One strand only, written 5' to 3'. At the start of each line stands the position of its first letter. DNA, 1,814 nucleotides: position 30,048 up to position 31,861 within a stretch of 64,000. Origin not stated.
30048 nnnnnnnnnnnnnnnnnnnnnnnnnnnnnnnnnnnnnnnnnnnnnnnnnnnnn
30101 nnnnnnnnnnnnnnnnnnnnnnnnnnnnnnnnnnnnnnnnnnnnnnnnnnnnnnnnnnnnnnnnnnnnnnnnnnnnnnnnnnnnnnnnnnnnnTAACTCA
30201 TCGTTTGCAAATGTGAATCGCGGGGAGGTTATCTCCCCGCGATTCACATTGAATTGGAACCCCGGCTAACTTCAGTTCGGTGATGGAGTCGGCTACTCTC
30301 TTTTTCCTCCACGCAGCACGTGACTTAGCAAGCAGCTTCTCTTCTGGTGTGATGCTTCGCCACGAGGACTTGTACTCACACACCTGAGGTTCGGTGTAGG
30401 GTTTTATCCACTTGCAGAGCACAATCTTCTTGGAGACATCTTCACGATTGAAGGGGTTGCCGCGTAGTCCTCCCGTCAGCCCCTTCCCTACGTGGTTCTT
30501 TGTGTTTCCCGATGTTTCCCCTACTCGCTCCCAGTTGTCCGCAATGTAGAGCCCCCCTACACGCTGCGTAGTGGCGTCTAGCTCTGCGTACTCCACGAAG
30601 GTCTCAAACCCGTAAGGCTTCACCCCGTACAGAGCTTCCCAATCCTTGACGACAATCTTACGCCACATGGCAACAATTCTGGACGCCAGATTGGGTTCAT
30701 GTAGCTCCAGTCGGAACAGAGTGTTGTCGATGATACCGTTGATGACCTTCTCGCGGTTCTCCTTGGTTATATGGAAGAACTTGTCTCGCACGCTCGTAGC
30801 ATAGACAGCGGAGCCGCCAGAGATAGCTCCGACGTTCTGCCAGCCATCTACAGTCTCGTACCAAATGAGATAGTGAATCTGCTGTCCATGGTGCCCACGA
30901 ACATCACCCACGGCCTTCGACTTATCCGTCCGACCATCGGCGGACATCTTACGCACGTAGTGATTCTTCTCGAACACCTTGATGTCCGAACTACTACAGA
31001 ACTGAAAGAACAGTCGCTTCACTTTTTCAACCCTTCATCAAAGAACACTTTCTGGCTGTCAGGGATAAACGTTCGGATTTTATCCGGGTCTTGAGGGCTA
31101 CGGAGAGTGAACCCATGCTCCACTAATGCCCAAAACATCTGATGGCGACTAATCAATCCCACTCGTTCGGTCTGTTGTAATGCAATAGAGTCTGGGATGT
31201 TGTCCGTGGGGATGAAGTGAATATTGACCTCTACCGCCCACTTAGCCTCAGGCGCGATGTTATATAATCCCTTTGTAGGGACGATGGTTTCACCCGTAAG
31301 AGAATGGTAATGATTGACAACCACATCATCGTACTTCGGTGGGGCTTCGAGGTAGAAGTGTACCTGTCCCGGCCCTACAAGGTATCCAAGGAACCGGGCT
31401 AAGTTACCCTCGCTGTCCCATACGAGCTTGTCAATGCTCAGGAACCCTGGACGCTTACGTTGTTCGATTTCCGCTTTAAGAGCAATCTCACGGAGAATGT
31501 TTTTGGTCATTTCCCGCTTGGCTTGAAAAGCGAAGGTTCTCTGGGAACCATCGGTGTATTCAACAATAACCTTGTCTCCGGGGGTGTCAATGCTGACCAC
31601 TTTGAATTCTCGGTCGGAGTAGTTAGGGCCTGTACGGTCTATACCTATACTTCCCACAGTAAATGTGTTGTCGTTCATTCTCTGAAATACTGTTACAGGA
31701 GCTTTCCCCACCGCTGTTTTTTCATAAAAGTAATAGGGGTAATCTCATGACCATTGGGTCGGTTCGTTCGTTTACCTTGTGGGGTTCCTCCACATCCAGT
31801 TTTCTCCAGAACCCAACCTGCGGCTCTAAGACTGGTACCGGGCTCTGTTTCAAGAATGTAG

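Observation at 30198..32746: Compact four-gene minus-strand accessory operon (PD-(D/E)xK nuclease, AT-hook protein, two unknowns) embedded against the phage gene flow: candidate uncharacterised defence or anti-defence/DNA-modification system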

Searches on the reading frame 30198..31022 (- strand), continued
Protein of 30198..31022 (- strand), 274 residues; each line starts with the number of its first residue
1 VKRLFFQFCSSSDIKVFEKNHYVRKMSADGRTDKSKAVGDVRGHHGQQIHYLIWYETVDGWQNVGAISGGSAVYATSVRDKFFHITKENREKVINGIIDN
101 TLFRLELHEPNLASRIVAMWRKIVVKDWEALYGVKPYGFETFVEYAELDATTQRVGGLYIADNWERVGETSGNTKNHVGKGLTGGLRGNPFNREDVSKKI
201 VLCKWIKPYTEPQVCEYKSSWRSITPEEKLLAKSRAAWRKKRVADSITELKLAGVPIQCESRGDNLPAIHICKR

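Call 76: predict_structure(alignment_id=A1)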
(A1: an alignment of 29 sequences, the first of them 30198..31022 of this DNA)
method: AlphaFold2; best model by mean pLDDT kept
length: 274 residues; sequences in the alignment: 29
mean_pLDDT: 85.1   pTM: 0.83
mean pLDDT of the five models: 85.1, 84.5, 83.5, 82.3, 79.9
residues with pLDDT >= 90: 148; 70-90: 93; 50-70: 19; < 50: 14
segments of 3 or more residues with pLDDT < 50: 263-274
pLDDT, mean of each block of 10 residues (from residue 1): 94 84 79 83 77 96 95 90 96 94 92 96 96 95 82 83 95 78 62 84 97 84 75 90 95 83 40 31
secondary structure, 60 per line:
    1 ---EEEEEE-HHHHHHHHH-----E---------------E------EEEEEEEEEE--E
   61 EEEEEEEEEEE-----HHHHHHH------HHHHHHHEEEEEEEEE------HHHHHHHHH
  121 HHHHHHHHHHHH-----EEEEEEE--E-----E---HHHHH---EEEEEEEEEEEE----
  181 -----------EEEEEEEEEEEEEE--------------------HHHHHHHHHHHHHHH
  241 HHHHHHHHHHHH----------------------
elements in order: E4-9 H11-19 E48-57 E60-71 H77-83 H90-96 E97-105 H112-132 E138-144 H157-161 E165-176 E192-205 H226-252

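Call 79: fold_search(model_id=the predicted structure, library=pdb)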
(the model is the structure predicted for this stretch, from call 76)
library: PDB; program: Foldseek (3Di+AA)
matches with E <= 10: 449; with E <= 0.001: 14
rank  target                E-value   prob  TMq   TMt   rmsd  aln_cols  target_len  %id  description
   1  5hh0                  1.4e-05  1.00  0.40  0.54   8.1       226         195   10  Crystal structure of human Naa60 in complex with CoA (released 2016-09-14)
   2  5hh1                  2.4e-05  1.00  0.40  0.53   8.1       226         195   10  Crystal structure of human Naa60 mutant - F34A in complex with CoA (released 2016-09-14)
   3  3eo4_C                5.9e-05  1.00  0.34  0.55   8.9       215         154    6  The crystal structure of a domain from Methanocaldococcus jannaschii DSM 2661 (released 2008-10-14)
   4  5icw_C                7.4e-05  1.00  0.39  0.57   8.3       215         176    9  Crystal structure of human NatF (hNaa60) homodimer bound to Coenzyme A (released 2016-06-22)
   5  5hgz                  8.9e-05  1.00  0.37  0.46  17.2       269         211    8  Crystal structure of human Naa60 in complex with acetyl-CoA (released 2016-09-14)
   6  3eo4_A                1.4e-04  1.00  0.32  0.52   8.5       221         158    7  The crystal structure of a domain from Methanocaldococcus jannaschii DSM 2661 (released 2008-10-14)
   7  3eo4_D                2.2e-04  1.00  0.36  0.58   8.4       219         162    6  The crystal structure of a domain from Methanocaldococcus jannaschii DSM 2661 (released 2008-10-14)
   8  5icv_A                3.3e-04  1.00  0.38  0.53   9.2       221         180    8  Crystal structure of human NatF (hNaa60) bound to a bisubstrate analogue (released 2016-06-22)
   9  3eo4_B                3.8e-04  1.00  0.33  0.55   8.4       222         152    7  The crystal structure of a domain from Methanocaldococcus jannaschii DSM 2661 (released 2008-10-14)
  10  2g0b_B                4.3e-04  1.00  0.35  0.47  12.8       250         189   10  The structure of FeeM, an N-acyl amino acid synthase from uncultured soil microbes (released 2006-09-26)
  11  5icw_D                4.8e-04  1.00  0.38  0.55   8.5       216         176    8  Crystal structure of human NatF (hNaa60) homodimer bound to Coenzyme A (released 2016-06-22)
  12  2g0b_C                5.1e-04  1.00  0.34  0.48   8.5       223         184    8  The structure of FeeM, an N-acyl amino acid synthase from uncultured soil microbes (released 2006-09-26)
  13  1ro5                  6.5e-04  0.99  0.33  0.43   9.7       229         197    8  Crystal Structure of the AHL Synthase LasI (released 2004-08-24)
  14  2g0b_A                6.9e-04  1.00  0.36  0.48  12.5       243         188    9  The structure of FeeM, an N-acyl amino acid synthase from uncultured soil microbes (released 2006-09-26)
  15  2g0b_D                1.3e-03  1.00  0.36  0.50  12.7       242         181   11  The structure of FeeM, an N-acyl amino acid synthase from uncultured soil microbes (released 2006-09-26)
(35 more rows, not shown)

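Call 87: search_protein_families(library=pfam, proteins=[L073:566-1828:+, L091:304-1554:+, L100:4757-6019:+, L095:378-1640:+, L051:3888-5000:+, L006:8869-9693:+, L014:6291-7001:+, L014:7684-8916:+, L051:5837-6982:+], max_evalue=0.05)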
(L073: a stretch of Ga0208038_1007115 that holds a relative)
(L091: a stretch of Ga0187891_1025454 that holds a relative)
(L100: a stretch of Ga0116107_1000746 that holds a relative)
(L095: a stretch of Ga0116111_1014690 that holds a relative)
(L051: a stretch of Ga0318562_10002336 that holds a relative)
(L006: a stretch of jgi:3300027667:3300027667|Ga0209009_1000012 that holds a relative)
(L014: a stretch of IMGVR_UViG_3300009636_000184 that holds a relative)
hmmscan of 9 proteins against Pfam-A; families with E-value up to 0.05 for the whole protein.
L073:566-1828:+ (420 aa): 1 family
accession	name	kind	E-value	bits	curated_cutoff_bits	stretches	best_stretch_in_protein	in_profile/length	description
PF10592.14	AIPR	-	1.6e-05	25.2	25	1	57-195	11-141/308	AIPR protein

L091:304-1554:+ (416 aa): 1 family
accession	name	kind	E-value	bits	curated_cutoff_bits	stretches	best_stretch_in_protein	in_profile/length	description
PF10592.14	AIPR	-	2.3e-08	34.5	25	1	48-347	4-274/308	AIPR protein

L100:4757-6019:+ (420 aa): 1 family
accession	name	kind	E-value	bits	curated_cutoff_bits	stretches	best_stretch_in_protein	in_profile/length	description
PF10592.14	AIPR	-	1.8e-08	34.9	25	1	69-217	18-139/308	AIPR protein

L095:378-1640:+ (420 aa): 1 family
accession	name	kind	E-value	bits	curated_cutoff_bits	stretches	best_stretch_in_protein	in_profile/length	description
PF10592.14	AIPR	-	9.7e-07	29.2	25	1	69-182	19-110/308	AIPR protein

L051:3888-5000:+ (370 aa): 1 family
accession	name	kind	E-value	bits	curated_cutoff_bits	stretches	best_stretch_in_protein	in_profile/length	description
PF14072.11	DndB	-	2.7e-13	50.1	29.1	1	25-160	12-153/338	DNA-sulfur modification-associated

L006:8869-9693:+ (274 aa): 1 family
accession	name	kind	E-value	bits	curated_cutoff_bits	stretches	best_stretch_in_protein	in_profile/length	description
PF02195.25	ParB_N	-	7.7e-05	23.1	26.3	1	44-86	24-66/95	ParB N-terminal domain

L014:6291-7001:+ (236 aa): 0 families

L014:7684-8916:+ (410 aa): 2 families
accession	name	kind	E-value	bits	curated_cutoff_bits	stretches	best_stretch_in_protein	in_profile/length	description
PF12705.13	PDDEXK_1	-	1.9e-12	48.1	22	1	55-384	3-246/247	PD-(D/E)XK nuclease superfamily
PF13751.12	DDE_Tnp_1_6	-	0.013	16.2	25.1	0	366-396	23-54/125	Transposase DDE domain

L051:5837-6982:+ (381 aa): 0 families

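Call 94: search_protein_families(library=phrogs, proteins=[L006:7444-8001:+, L014:5780-6322:+, L014:5287-5748:+, L014:6291-7001:+, L044:85-513:+, L091:304-1554:+, L006:8001-8882:+, L051:3888-5000:+], max_evalue=0.01)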
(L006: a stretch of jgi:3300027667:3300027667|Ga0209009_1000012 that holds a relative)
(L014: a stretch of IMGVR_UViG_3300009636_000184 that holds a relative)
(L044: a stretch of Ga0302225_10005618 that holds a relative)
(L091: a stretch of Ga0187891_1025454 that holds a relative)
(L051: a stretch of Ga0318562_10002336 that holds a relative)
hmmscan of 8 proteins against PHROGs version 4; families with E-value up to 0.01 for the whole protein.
L006:7444-8001:+ (185 aa): 0 families

L014:5780-6322:+ (180 aa): 0 families

L014:5287-5748:+ (153 aa): 0 families

L014:6291-7001:+ (236 aa): 2 families
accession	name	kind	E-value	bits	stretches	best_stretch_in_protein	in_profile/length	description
phrog_15609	-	unknown function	1.3e-08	35.6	1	85-162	47-126/316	-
phrog_1733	-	unknown function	0.00086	19.7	1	68-156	37-128/305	-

L044:85-513:+ (142 aa): 0 families

L091:304-1554:+ (416 aa): 0 families

L006:8001-8882:+ (293 aa): 1 family
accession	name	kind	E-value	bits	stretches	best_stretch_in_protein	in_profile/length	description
phrog_1384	-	other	8.1e-05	23.2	0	181-202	132-153/245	Mom-like DNA modification protein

L051:3888-5000:+ (370 aa): 2 families
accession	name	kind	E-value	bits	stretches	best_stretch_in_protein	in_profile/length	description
phrog_1033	-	DNA, RNA and nucleotide metabolism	4.7e-08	34.2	1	50-175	44-149/334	ParB-like partition protein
phrog_7901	-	unknown function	0.0008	19.3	1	55-156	51-156/355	-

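Call 113: search_dna_similar(query=window:30198-31022:-, collection=phages, mode=protein, max_rows=25, max_evalue=0.001)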
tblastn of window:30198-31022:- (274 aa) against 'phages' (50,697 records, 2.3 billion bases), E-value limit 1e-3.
No match.

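Call 119: find_encoding_contigs(protein=P0001, flank=10000, max_places=10)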
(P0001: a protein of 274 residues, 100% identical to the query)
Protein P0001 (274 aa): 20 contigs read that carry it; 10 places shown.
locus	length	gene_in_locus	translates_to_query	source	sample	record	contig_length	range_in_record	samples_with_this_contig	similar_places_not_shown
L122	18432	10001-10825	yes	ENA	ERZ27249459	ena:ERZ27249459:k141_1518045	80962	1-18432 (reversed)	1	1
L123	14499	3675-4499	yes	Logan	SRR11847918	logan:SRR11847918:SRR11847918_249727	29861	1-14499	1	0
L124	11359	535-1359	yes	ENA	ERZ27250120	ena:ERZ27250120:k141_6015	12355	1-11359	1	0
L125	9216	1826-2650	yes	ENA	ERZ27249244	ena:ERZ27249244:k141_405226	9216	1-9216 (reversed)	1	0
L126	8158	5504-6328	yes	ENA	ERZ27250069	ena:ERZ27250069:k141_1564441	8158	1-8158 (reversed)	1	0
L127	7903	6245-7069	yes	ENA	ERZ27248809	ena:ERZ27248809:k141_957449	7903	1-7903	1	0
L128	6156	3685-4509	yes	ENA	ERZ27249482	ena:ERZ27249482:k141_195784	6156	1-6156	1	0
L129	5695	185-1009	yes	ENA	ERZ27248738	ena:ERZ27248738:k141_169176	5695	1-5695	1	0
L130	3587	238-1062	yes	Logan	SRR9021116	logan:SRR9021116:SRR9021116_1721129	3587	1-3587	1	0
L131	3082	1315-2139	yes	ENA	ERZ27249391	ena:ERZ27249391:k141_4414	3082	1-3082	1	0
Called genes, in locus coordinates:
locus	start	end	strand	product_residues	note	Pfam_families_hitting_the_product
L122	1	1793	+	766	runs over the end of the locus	-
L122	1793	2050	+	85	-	-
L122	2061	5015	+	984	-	-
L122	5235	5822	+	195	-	-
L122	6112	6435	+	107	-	-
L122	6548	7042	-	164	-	-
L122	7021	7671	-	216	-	-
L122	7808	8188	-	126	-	-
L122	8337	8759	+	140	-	-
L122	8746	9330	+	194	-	-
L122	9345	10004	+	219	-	-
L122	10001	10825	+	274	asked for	PF14236:DruA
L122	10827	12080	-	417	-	-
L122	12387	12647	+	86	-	-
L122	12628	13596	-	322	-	-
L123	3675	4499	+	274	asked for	PF14236:DruA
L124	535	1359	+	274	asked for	PF14236:DruA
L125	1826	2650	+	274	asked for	PF14236:DruA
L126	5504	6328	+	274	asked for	PF14236:DruA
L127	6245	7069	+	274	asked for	PF14236:DruA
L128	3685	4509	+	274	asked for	PF14236:DruA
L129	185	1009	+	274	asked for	PF14236:DruA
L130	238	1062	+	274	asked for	PF14236:DruA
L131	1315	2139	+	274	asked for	PF14236:DruA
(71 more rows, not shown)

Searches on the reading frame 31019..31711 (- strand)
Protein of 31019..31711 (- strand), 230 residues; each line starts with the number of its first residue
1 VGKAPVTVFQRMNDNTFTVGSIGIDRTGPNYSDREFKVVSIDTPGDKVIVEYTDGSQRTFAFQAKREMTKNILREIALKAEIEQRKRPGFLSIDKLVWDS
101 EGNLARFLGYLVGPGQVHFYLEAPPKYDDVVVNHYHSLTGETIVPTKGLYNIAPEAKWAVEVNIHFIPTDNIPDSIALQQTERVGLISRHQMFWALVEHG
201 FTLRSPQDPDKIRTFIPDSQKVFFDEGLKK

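Call 3: search_protein_families(library=pfam, proteins=[window:31019-31711:-], max_evalue=0.1)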
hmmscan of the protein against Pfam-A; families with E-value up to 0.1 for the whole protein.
window:31019-31711:- (230 aa): 1 family
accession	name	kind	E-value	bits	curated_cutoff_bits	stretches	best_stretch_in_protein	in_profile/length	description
PF02736.25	Myosin_N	-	0.025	14.8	27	1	42-59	22-39/45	Myosin N-terminal SH3-like domain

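Call 4: search_protein_families(library=phrogs, proteins=[window:31019-31711:-], max_evalue=0.01)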
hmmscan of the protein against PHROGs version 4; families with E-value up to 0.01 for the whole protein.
window:31019-31711:- (230 aa): 0 families

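Call 6: search_protein_families(library=padloc, proteins=[window:31019-31711:-], max_evalue=0.1)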
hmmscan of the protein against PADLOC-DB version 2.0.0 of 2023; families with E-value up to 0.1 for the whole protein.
window:31019-31711:- (230 aa): 0 families

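Call 7: search_protein_families(library=ncbifam, proteins=[window:31019-31711:-], max_evalue=0.1)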
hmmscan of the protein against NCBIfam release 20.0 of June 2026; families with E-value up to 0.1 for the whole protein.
window:31019-31711:- (230 aa): 0 families

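Call 12: find_encoding_contigs(protein=window:31019-31711:-, flank=10000, max_places=10)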
Protein window:31019-31711:- (230 aa): 2 contigs read that carry it; 2 places shown.
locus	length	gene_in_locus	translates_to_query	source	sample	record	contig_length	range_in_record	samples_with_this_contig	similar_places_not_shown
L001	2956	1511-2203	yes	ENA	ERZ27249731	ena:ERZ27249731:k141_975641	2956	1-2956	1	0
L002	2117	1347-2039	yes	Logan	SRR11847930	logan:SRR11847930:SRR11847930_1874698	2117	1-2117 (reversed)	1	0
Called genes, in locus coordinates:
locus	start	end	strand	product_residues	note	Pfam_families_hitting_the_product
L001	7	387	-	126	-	-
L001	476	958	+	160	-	-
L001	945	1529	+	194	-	-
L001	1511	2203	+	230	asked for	-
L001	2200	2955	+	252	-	?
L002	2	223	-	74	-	?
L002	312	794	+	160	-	-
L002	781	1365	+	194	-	-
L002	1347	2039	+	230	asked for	-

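Call 29: find_homologous_proteins(query=window:31019-31711:-, max_evalue=0.001)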
Query window:31019-31711:- (230 aa): 4 proteins with E <= 0.001 among 173 candidates.
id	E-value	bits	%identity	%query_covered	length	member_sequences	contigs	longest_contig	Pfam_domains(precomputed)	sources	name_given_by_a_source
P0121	4.7e-152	522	100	100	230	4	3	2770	-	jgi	-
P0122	2.4e-88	314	66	92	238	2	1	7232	-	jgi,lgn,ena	-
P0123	1.3e-50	190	49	83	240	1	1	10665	-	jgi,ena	jgi:hypothetical protein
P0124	3.6e-46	176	43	94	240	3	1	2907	-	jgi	jgi:hypothetical protein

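Call 30: find_encoding_contigs(protein=P0122, flank=8000, max_places=3)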
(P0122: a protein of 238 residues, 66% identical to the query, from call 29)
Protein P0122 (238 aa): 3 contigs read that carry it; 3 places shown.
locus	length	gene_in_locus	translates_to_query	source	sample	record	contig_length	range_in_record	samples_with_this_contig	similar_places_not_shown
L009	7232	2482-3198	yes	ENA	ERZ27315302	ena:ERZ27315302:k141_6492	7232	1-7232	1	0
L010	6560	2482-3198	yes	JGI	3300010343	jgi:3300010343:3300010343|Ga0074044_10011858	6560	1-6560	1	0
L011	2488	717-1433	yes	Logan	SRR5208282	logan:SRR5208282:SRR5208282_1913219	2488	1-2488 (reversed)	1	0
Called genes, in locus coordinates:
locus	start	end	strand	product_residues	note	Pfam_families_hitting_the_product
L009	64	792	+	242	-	PF01541:GIY-YIG (weak)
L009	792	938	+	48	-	-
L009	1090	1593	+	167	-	PF10544:T5orf172, PF13455:MUG113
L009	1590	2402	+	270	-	-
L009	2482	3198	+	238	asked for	-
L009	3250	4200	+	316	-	-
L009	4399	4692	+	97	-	-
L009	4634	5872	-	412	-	-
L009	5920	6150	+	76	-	-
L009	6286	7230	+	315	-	?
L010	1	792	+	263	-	?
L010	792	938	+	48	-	-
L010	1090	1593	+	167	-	PF10544:T5orf172, PF13455:MUG113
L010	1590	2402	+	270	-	-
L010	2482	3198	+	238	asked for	-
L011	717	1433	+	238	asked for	-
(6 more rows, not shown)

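Call 31: find_encoding_contigs(protein=P0123, flank=8000, max_places=3)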
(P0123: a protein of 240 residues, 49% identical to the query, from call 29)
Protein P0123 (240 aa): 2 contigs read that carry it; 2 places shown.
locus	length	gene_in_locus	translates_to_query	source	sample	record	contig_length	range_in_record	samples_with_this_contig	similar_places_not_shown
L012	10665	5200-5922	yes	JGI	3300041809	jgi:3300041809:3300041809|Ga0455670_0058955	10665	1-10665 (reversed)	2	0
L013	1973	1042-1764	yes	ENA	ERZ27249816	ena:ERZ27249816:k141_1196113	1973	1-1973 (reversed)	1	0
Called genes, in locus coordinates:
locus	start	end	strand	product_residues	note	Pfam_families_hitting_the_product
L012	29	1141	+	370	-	-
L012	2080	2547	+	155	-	-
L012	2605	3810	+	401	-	-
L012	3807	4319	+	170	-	-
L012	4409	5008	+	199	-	-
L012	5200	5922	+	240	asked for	-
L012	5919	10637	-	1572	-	PF18760:ART-PolyVal, PF14528:LAGLIDADG_3 (faint)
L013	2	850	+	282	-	?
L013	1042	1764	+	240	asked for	-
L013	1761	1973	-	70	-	?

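Call 49: search_solved_structures(query=A3, max_evalue=10)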
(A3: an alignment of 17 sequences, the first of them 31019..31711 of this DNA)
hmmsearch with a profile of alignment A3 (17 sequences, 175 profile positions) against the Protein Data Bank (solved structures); distinct sequences matched with E-value up to 10: 9.
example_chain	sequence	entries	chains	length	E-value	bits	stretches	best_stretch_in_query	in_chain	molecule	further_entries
4mew_A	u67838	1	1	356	0.27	14.5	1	150-168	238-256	Serine/threonine-protein phosphatase 2A regulatory subunit B'' subunit beta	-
3ub0_A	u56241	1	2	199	0.28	14.4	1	37-105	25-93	Non-structural protein 6, nsp6,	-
4i5l_B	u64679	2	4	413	0.37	14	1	150-168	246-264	Serine/threonine-protein phosphatase 2A regulatory subunit B'' subunit beta - Cell divisio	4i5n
1mng_A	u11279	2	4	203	0.76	13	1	127-170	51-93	MANGANESE SUPEROXIDE DISMUTASE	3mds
7ywr_A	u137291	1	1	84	0.81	12.9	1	30-98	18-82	ORF1a polyprotein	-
8urb_B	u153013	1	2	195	1.2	12.4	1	40-105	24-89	nsp8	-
2wp7_A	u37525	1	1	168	1.5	12.1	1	90-145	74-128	PPPDE PEPTIDASE DOMAIN-CONTAINING PROTEIN 2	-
2fvo_A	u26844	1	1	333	1.9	11.7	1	56-105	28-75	Peptide chain release factor 1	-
1rq0_A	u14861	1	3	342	1.9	11.7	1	56-105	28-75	Peptide chain release factor 1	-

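Call 78: predict_structure(alignment_id=A7)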
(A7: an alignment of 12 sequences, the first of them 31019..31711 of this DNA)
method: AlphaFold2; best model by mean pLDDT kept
length: 230 residues; sequences in the alignment: 12
mean_pLDDT: 64.7   pTM: 0.48
mean pLDDT of the five models: 64.7, 58.7, 53.9, 53.5, 50.0
residues with pLDDT >= 90: 14; 70-90: 98; 50-70: 47; < 50: 71
segments of 3 or more residues with pLDDT < 50: 1-15, 63-77, 79-87, 147-171, 180-186
pLDDT, mean of each block of 10 residues (from residue 1): 33 54 70 78 73 83 44 46 50 77 84 63 73 85 57 31 41 53 50 83 80 92 88
secondary structure, 60 per line:
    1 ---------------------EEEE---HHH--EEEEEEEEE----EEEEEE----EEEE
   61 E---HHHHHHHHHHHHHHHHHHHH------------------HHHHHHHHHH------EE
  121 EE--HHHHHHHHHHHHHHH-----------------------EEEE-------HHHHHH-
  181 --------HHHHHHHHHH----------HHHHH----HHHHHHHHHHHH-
elements in order: E22-25 E34-42 E47-52 E57-61 H65-84 H103-112 E119-122 H125-139 E163-166 H174-179 H189-198 H209-213 H218-229

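Call 87: search_protein_families(library=pfam, proteins=[L009:3238-4200:+], max_evalue=0.05)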
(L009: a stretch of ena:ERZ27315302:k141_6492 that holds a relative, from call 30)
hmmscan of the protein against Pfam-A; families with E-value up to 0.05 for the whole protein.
L009:3238-4200:+ (320 aa): 0 families

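Call 94: search_protein_families(library=phrogs, proteins=[L012:2605-3810:+], max_evalue=0.01)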
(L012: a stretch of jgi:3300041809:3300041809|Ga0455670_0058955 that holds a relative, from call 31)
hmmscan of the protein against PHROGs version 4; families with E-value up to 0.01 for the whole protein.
L012:2605-3810:+ (401 aa): 1 family
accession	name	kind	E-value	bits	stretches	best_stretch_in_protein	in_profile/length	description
phrog_12251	-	unknown function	9.8e-20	72.2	1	288-399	10-119/224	-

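Call 114: search_dna_similar(query=window:31019-31711:-, collection=phages, mode=protein, max_rows=15, max_evalue=0.01)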
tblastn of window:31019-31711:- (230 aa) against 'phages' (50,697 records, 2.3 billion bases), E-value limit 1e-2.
No match.
